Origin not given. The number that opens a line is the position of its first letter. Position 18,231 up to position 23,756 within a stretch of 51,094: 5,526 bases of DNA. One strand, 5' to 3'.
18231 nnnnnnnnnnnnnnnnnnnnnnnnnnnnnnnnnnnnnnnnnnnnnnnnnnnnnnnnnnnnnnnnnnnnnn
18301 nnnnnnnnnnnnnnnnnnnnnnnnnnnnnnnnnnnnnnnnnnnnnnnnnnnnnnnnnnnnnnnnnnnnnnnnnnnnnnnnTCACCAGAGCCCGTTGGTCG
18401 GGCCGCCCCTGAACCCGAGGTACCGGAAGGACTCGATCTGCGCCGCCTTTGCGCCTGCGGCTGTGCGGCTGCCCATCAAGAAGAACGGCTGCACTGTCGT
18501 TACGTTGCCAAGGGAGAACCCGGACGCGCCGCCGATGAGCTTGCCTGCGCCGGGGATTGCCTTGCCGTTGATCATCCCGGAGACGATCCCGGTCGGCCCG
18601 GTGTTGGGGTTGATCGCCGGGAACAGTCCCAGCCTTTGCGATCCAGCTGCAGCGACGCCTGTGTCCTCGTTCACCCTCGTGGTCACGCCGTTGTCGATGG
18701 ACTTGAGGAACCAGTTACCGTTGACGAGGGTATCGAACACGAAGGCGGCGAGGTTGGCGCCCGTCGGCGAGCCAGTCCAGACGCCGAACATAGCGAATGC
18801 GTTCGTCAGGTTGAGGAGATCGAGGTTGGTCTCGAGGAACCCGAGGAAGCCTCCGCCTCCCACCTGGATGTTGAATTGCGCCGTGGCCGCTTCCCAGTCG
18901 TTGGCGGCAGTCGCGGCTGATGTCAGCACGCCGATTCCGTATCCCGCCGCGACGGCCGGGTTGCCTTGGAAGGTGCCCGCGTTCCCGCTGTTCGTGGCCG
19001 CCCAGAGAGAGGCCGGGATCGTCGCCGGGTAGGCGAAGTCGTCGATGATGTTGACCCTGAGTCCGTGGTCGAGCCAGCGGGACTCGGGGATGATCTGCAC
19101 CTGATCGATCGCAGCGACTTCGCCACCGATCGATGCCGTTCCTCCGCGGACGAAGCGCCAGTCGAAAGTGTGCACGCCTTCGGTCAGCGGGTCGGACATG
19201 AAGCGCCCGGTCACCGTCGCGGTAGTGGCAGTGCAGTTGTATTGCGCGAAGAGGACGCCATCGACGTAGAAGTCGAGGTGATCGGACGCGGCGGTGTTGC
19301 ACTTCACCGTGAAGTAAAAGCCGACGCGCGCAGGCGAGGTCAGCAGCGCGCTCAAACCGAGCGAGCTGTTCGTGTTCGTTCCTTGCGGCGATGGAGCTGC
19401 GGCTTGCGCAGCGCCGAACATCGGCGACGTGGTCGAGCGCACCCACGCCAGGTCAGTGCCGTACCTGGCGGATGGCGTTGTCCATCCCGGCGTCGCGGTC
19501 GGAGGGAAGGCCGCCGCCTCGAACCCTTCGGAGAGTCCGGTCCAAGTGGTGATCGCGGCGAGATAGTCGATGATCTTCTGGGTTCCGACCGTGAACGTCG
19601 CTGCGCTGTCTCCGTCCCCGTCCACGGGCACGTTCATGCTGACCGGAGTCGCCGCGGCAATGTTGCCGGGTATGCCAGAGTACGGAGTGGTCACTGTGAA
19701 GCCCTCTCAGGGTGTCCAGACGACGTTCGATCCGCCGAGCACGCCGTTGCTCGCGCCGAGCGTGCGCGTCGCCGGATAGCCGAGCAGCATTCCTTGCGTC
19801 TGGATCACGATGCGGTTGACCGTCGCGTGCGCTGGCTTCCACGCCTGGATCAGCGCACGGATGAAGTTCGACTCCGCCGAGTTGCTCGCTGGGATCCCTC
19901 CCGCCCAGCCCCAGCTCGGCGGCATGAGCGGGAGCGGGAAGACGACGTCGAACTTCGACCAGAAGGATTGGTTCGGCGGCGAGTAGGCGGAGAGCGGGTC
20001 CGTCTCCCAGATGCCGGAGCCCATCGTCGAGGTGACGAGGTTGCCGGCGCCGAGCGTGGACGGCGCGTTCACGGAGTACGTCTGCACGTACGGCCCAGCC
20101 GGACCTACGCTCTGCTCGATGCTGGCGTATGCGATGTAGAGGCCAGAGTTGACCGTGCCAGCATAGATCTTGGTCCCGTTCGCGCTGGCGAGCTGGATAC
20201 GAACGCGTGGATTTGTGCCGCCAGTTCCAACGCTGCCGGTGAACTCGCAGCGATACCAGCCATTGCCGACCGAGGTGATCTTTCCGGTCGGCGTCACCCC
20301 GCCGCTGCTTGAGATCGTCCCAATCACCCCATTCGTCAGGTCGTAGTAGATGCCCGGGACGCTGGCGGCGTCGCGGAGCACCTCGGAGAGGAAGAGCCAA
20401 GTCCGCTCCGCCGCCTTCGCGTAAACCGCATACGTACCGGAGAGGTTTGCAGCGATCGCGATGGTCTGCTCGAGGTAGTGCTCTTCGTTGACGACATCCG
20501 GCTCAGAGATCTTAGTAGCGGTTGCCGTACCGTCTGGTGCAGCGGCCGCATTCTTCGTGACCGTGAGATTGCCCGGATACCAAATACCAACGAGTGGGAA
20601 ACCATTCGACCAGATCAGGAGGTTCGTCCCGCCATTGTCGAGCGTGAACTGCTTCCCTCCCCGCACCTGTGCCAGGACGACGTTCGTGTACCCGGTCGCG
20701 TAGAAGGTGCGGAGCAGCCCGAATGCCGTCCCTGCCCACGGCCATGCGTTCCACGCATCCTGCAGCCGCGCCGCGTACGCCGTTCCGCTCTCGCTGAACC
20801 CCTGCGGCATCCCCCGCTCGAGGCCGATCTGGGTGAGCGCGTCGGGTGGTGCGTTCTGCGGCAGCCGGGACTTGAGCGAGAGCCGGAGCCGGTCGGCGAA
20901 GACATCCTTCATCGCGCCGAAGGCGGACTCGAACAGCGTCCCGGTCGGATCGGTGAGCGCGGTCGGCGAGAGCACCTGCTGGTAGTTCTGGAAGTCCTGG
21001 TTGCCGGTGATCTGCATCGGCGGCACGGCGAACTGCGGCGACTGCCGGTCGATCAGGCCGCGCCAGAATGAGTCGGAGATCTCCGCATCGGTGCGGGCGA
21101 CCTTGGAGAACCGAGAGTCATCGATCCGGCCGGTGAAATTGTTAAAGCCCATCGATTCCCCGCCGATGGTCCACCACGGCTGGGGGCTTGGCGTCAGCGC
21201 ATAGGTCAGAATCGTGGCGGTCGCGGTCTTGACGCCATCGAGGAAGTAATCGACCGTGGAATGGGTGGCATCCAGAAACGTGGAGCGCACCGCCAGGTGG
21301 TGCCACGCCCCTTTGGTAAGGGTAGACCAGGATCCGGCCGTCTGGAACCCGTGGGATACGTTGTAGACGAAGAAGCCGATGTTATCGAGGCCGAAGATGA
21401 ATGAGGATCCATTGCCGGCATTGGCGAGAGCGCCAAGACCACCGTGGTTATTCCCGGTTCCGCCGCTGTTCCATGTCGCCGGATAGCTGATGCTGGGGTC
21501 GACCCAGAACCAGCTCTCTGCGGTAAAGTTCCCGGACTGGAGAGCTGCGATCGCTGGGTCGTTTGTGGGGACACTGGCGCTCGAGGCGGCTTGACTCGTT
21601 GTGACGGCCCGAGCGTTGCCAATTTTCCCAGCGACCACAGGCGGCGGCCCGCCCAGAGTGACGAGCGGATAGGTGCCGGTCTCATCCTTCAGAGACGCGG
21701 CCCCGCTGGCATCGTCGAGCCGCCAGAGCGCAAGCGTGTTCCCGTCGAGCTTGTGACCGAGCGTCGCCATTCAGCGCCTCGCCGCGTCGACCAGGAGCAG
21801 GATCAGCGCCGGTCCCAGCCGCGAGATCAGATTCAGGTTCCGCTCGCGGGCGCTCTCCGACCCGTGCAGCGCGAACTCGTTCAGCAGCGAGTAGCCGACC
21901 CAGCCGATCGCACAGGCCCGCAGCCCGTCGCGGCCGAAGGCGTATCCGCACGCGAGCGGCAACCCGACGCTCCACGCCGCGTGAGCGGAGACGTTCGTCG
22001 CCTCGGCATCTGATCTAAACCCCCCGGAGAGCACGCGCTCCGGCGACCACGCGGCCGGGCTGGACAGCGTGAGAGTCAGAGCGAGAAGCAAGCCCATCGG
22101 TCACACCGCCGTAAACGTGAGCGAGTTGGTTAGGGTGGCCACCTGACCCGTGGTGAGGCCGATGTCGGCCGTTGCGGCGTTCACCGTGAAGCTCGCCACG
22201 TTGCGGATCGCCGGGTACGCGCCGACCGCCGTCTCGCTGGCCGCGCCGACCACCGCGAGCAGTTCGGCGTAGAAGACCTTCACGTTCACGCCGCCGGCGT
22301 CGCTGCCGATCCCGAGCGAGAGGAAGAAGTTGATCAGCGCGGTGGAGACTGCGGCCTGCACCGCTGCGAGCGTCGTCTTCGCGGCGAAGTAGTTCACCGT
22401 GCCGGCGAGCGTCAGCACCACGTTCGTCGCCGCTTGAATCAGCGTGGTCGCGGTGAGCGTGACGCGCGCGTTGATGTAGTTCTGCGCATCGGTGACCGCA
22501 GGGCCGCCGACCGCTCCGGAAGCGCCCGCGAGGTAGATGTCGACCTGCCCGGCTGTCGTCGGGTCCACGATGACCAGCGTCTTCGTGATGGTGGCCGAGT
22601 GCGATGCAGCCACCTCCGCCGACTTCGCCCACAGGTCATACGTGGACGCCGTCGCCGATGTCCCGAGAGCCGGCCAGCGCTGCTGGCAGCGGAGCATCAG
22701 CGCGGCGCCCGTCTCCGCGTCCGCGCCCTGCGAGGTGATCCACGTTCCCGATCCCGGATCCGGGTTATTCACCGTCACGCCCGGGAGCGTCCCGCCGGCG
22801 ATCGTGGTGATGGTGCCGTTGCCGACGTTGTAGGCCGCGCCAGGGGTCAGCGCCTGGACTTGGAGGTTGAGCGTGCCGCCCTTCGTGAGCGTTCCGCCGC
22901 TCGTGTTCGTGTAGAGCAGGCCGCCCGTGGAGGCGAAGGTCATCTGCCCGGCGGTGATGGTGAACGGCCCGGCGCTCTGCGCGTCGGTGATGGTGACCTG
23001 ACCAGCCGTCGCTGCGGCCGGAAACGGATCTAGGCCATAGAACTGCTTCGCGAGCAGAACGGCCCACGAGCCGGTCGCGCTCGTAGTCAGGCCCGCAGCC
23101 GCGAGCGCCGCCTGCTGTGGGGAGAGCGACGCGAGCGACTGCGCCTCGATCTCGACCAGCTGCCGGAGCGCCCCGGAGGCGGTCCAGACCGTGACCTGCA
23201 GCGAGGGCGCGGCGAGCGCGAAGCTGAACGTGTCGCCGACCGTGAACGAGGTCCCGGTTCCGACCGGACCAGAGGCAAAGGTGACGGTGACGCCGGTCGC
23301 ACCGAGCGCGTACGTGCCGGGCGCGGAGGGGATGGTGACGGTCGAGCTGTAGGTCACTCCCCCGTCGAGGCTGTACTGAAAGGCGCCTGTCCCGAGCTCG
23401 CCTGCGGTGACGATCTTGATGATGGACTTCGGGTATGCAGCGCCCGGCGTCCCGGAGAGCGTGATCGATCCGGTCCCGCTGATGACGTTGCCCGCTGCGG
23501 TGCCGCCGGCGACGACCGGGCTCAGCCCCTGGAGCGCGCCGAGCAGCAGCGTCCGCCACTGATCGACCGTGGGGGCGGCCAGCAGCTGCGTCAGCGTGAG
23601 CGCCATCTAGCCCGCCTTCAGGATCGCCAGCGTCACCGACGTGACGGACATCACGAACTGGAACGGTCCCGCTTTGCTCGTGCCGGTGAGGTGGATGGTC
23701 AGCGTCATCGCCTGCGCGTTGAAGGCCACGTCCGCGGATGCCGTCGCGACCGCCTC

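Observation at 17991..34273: Four small plus-strand genes embedded antisense in the minus-strand virion/lysis operon, all with the same convergent-overlap geometry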

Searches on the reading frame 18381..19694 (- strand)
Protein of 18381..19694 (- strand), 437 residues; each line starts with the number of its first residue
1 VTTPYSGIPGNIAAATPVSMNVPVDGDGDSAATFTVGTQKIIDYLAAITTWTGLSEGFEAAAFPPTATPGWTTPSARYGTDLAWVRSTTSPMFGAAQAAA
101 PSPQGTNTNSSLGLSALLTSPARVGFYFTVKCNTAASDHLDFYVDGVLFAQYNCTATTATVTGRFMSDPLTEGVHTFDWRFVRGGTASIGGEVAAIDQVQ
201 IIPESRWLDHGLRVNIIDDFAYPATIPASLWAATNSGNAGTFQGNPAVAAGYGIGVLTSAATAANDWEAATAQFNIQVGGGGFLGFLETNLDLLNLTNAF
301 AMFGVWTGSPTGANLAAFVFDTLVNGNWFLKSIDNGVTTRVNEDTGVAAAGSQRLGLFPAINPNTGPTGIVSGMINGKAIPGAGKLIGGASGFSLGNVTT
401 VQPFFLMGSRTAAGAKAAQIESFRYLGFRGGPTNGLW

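Call 8: search_protein_families(library=phrogs, proteins=[window:18381-19694:-], max_evalue=0.001)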
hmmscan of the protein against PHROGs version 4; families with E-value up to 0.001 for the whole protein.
window:18381-19694:- (437 aa): 0 families

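Call 84: search_protein_families(library=ncbifam, proteins=[window:18381-19694:-], max_evalue=0.01)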
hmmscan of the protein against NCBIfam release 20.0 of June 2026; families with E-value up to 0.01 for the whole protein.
window:18381-19694:- (437 aa): 0 families

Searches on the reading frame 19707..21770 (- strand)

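Call 8: search_protein_families(library=phrogs, proteins=[window:19707-21770:-], max_evalue=0.001)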
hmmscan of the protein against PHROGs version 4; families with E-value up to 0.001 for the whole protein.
window:19707-21770:- (687 aa): 4 families
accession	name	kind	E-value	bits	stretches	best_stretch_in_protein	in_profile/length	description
phrog_5939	-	tail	3.1e-18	66.6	1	382-558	417-589/801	tail protein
phrog_34853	-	unknown function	7.4e-12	45.6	1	371-565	66-254/555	-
phrog_701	-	head and packaging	2.3e-06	24.6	0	444-551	5261-5372/6136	virion structural protein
phrog_18802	-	head and packaging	0.00018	19.2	0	434-551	2071-2193/3007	virion structural protein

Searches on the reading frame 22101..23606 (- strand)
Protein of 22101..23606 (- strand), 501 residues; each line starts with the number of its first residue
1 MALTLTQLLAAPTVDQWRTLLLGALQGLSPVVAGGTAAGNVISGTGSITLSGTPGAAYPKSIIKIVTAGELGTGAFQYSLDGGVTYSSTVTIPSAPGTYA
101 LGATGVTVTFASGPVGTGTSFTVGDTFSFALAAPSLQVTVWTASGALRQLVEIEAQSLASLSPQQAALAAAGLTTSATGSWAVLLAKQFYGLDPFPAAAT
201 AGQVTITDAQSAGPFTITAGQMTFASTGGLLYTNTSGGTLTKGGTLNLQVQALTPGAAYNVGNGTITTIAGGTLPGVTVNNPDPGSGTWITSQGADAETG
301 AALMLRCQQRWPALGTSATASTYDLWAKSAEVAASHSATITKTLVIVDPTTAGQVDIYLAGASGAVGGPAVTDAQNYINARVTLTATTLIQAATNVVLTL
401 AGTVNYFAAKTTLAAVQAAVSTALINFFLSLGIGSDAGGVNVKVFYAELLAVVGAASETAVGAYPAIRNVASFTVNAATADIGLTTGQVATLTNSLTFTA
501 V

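Call 8: search_protein_families(library=phrogs, proteins=[window:22101-23606:-], max_evalue=0.001)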
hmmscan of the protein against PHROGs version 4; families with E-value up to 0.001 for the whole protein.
window:22101-23606:- (501 aa): 2 families
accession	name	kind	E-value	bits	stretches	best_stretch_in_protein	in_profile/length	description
phrog_6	-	tail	1.4e-26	94.2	1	143-495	95-401/548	baseplate wedge subunit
phrog_1608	-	tail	0.00033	21.2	1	293-445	3-149/192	tail protein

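Call 14: find_related_loci(query=window:22101-23606:-, collection=viral_contigs, flank=10000)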
Query window:22101-23606:- (501 aa) in viral_contigs; peptide patterns used: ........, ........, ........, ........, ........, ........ (x = any residue, [..] = any of these).
10 stretches matched a pattern; 3 encode a relative of the query (tblastn E <= 1e-3); 3 distinct loci.
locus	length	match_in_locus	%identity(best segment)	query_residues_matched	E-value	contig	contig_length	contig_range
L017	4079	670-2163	67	1-501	0e+0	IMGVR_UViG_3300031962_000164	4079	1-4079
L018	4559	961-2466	63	1-501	3e-170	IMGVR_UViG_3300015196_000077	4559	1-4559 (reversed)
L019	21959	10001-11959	40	112-417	2e-21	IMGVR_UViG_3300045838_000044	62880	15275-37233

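Call 15: find_related_loci(query=window:22101-23606:-, collection=genome_contigs, flank=10000)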
Query window:22101-23606:- (501 aa) in genome_contigs; peptide patterns used: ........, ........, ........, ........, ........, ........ (x = any residue, [..] = any of these).
163 stretches matched a pattern, but none encodes a relative of the query by tblastn (E <= 1e-3).
